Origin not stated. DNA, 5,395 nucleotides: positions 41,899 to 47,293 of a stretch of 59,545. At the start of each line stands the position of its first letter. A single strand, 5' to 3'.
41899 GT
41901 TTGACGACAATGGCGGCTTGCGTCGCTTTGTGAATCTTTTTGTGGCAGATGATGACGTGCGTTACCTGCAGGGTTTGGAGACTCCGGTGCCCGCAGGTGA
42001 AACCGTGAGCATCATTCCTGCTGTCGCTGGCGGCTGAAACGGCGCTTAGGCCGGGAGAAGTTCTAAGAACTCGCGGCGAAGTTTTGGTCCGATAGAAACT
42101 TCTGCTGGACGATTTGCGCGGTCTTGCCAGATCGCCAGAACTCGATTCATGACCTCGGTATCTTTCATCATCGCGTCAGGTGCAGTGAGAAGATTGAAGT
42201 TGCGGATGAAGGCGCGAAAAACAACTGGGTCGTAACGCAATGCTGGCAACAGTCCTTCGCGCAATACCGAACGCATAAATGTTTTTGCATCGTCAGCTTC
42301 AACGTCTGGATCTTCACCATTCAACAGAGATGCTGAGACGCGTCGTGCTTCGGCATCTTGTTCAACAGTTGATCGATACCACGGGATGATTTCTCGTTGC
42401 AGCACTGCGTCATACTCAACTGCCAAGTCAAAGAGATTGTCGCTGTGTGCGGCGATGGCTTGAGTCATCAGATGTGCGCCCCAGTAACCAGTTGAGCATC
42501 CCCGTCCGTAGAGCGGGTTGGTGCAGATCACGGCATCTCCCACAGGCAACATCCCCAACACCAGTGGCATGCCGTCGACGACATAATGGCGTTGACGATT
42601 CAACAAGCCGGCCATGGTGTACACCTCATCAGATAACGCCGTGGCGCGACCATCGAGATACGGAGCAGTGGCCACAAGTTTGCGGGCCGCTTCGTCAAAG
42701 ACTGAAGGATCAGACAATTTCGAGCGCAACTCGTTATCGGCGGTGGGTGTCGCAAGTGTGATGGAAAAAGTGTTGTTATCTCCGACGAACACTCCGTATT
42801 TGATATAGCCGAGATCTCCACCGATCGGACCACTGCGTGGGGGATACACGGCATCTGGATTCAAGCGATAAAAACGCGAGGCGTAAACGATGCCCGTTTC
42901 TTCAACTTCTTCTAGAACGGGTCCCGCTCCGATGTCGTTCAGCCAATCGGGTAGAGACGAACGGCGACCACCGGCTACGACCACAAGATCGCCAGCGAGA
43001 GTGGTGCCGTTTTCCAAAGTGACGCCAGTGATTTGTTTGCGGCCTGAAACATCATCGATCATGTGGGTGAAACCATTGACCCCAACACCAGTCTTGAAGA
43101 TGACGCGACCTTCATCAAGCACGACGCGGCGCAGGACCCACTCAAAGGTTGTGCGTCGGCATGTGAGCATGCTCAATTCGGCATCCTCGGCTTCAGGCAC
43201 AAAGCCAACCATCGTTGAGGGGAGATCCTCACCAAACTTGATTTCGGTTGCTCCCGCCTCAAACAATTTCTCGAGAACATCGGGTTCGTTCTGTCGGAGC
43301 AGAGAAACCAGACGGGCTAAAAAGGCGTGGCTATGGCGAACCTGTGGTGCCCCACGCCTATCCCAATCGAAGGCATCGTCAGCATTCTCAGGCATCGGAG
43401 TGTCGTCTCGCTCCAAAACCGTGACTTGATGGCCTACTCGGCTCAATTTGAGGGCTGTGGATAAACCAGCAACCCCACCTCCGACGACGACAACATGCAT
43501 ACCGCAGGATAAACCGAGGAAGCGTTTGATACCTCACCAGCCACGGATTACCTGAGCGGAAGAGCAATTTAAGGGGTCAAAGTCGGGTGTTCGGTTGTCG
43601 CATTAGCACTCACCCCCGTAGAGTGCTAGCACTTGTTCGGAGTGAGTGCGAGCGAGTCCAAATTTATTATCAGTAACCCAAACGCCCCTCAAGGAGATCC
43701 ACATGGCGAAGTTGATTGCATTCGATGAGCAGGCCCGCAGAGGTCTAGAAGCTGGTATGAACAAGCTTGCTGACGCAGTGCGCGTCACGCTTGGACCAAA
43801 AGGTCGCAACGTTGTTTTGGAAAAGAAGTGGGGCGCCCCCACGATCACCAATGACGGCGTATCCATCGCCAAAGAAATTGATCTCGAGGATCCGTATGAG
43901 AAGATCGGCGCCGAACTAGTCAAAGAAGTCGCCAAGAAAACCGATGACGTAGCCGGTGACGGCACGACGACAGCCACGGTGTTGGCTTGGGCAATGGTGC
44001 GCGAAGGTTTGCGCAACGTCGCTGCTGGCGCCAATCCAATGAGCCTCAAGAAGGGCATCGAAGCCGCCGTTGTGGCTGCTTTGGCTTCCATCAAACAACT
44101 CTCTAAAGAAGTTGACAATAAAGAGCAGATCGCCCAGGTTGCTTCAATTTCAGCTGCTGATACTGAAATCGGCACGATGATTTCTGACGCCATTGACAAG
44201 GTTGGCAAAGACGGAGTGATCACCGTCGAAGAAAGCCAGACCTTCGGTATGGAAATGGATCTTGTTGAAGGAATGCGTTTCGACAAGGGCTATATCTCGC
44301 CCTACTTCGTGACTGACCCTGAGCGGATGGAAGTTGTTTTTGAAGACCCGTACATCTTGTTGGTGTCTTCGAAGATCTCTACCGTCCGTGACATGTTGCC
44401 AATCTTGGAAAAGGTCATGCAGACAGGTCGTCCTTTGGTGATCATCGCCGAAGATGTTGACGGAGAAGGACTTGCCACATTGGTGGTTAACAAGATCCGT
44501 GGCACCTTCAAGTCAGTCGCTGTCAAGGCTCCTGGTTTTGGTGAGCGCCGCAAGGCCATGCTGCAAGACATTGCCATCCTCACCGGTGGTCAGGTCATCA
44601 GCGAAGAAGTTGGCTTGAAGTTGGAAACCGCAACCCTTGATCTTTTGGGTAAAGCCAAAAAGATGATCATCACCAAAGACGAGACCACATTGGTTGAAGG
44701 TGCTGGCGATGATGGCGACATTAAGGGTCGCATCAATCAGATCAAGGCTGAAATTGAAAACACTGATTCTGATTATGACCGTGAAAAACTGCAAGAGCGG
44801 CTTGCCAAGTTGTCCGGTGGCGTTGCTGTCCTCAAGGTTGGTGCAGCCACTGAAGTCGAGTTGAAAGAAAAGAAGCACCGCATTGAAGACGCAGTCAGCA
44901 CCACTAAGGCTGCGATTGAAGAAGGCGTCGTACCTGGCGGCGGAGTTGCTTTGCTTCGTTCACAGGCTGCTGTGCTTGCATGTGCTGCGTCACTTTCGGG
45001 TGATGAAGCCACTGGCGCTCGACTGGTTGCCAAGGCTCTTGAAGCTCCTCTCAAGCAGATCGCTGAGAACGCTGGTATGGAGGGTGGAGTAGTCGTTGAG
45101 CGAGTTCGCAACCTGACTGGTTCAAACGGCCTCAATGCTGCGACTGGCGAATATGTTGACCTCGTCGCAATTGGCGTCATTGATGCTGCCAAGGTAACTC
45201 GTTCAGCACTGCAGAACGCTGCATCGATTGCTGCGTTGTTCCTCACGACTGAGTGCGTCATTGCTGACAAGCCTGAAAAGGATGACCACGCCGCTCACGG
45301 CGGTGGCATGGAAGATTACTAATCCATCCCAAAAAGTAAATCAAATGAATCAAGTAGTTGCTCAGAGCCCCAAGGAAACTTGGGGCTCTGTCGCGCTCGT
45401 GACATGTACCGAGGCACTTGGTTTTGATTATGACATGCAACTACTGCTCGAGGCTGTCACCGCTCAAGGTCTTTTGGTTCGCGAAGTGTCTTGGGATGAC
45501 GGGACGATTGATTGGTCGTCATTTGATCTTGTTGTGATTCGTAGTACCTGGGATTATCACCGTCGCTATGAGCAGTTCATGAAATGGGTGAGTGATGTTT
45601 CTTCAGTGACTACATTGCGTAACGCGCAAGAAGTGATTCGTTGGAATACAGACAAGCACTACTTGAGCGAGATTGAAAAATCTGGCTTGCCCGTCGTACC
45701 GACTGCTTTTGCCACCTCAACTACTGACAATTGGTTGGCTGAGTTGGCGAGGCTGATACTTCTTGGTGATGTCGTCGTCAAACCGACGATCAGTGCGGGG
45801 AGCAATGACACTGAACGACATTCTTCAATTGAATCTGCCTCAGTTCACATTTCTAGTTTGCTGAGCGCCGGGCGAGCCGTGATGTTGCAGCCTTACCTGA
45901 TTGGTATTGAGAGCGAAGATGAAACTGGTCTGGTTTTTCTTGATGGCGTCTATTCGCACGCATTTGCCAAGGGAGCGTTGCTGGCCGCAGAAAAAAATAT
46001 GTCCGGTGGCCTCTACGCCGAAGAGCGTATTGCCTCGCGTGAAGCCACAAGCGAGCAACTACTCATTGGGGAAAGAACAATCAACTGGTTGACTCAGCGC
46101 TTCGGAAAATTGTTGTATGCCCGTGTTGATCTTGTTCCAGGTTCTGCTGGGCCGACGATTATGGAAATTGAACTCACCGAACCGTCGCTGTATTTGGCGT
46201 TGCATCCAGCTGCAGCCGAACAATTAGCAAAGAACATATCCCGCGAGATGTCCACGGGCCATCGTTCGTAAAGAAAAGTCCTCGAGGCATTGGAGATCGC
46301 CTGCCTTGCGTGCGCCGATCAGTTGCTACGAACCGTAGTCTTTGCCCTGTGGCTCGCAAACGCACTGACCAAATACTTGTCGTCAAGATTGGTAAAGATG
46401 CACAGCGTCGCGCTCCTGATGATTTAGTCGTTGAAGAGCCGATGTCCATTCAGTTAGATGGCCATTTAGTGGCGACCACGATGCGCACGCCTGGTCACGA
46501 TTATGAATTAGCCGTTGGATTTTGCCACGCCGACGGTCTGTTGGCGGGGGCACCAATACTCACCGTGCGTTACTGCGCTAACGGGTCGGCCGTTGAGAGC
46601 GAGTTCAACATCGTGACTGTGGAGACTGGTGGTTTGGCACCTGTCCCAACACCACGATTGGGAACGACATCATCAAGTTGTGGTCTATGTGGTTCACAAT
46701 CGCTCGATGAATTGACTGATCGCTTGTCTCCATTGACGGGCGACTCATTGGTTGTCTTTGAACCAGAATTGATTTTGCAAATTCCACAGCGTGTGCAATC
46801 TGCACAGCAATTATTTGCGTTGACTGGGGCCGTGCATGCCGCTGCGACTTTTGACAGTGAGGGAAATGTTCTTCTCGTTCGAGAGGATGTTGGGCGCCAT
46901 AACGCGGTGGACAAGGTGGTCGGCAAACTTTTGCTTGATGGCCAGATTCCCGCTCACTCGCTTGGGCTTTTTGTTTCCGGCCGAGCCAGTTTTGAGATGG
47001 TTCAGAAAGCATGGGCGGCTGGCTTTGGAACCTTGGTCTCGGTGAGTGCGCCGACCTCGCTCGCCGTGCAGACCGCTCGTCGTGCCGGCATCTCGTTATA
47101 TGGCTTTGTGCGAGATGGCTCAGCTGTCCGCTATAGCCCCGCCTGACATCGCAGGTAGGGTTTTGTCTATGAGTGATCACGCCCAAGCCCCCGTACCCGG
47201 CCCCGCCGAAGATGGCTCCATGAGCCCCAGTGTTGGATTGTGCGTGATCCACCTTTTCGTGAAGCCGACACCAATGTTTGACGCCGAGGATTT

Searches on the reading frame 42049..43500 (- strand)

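Call 8: search_protein_families(library=pfam, proteins=[window:42049-43500:-], max_evalue=0.001)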
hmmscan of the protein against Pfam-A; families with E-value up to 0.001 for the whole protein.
window:42049-43500:- (484 aa): 11 families
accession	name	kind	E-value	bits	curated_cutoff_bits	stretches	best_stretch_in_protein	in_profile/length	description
PF01266.30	DAO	-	3e-11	43.9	27.9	1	2-35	1-34/353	FAD dependent oxidoreductase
PF07992.20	Pyr_redox_2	-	1.9e-10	41.1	26.1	1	2-42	144-183/291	Pyridine nucleotide-disulphide oxidoreductase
PF00070.33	Pyr_redox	-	3.1e-08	34.4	22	1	2-42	1-40/82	Pyridine nucleotide-disulphide oxidoreductase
PF01494.25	FAD_binding_3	-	8.7e-07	28.9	22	1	2-37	3-38/349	FAD binding domain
PF13450.12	NAD_binding_8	-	2.2e-06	28.3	21.9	1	5-35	1-31/68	NAD(P)-binding Rossmann-like domain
PF01134.28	GIDA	-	6.4e-06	25.9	22.1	0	3-29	2-28/391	Glucose inhibited division protein A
PF00890.30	FAD_binding_2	-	1.7e-05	24.7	20.4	1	2-32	1-31/414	FAD binding domain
PF04820.20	Trp_halogenase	-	1.8e-05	24.3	21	0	3-36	2-39/458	Tryptophan halogenase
PF03486.20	HI0933_like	-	0.00016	21.7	50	0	2-33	2-33/244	HI0933-like protein Rossmann domain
PF01593.30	Amino_oxidase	-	0.0003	20.6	19.8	0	10-33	1-24/443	Flavin containing amine oxidoreductase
PF01262.27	AlaDh_PNT_C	-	0.00077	19.4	23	0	2-34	30-62/214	Alanine dehydrogenase/PNT, C-terminal domain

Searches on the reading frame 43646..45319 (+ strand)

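Call 8: search_protein_families(library=pfam, proteins=[window:43646-45319:+], max_evalue=0.001)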
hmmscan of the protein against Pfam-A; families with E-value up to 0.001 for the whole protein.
window:43646-45319:+ (558 aa): 1 family
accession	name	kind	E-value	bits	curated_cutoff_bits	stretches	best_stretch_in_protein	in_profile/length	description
PF00118.29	Cpn60_TCP1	-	7.9e-81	272.6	34.3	1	41-543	1-490/490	TCP-1/cpn60 chaperonin family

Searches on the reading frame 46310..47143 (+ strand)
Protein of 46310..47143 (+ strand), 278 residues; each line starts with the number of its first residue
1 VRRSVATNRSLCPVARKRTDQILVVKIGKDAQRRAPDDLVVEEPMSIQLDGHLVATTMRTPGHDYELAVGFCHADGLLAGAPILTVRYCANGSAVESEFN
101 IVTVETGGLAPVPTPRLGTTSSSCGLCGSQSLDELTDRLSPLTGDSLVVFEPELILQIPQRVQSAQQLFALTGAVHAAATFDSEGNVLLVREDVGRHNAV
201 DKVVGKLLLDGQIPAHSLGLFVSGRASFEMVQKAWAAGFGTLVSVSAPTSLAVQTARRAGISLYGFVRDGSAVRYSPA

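Call 29: search_protein_families(library=pfam, proteins=[window:46310-47143:+], max_evalue=0.00001)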
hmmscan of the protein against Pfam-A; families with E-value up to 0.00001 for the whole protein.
window:46310-47143:+ (278 aa): 1 family
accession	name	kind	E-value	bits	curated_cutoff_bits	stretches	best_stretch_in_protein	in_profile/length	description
PF02634.21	FdhD-NarQ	-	2e-60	204.9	27.2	1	40-276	1-231/237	FdhD/NarQ family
